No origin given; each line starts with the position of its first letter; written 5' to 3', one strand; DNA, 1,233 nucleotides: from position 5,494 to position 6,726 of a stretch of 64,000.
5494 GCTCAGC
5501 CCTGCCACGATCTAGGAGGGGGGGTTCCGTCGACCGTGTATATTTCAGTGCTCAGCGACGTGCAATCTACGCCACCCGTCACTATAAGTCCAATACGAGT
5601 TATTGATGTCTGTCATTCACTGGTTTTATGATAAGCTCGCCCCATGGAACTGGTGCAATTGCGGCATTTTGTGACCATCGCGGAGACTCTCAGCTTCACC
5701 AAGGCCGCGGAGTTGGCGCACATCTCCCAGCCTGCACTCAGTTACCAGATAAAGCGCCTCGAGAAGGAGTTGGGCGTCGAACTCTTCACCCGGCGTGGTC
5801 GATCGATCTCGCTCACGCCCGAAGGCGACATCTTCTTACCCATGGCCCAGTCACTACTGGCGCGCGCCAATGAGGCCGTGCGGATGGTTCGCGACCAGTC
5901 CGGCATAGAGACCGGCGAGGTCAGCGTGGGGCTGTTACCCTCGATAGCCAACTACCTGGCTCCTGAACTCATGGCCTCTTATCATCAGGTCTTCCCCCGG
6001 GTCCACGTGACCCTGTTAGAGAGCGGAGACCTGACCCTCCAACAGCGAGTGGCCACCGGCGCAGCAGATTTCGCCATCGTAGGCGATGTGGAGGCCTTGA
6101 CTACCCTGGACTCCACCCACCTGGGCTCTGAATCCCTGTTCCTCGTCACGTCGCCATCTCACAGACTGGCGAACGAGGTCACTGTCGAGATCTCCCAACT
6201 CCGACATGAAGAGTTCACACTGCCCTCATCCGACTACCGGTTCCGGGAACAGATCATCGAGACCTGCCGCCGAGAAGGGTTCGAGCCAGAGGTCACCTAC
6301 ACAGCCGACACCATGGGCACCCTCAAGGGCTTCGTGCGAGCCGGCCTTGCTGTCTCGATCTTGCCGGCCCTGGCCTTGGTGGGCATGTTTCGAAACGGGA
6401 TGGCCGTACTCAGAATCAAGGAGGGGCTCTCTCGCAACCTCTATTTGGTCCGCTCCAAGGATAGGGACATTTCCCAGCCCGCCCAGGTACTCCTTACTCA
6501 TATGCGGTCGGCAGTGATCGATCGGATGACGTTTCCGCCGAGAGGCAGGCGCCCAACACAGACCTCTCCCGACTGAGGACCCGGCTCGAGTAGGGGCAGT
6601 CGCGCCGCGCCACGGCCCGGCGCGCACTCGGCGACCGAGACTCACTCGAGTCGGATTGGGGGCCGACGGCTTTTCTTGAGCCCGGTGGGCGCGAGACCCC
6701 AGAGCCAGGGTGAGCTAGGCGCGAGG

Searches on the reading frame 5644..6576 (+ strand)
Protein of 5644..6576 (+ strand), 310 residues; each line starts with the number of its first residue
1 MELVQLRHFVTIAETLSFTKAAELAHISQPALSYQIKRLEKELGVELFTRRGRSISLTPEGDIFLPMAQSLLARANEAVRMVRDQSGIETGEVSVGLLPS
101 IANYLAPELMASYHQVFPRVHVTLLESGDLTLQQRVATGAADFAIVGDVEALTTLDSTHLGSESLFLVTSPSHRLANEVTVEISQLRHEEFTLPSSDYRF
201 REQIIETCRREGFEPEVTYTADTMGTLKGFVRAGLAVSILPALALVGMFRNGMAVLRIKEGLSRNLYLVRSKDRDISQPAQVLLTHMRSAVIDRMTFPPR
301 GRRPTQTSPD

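Call 8: search_protein_families(library=pfam, proteins=[window:5644-6576:+], max_evalue=0.00001)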
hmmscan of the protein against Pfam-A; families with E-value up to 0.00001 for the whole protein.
window:5644-6576:+ (310 aa): 2 families
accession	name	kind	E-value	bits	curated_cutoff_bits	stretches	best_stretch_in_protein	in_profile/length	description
PF03466.25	LysR_substrate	-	7.3e-46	156.6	28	1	89-289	4-206/209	LysR substrate binding domain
PF00126.33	HTH_1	-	1.8e-24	85.9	26.6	1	4-61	2-59/60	Bacterial regulatory helix-turn-helix protein, lysR family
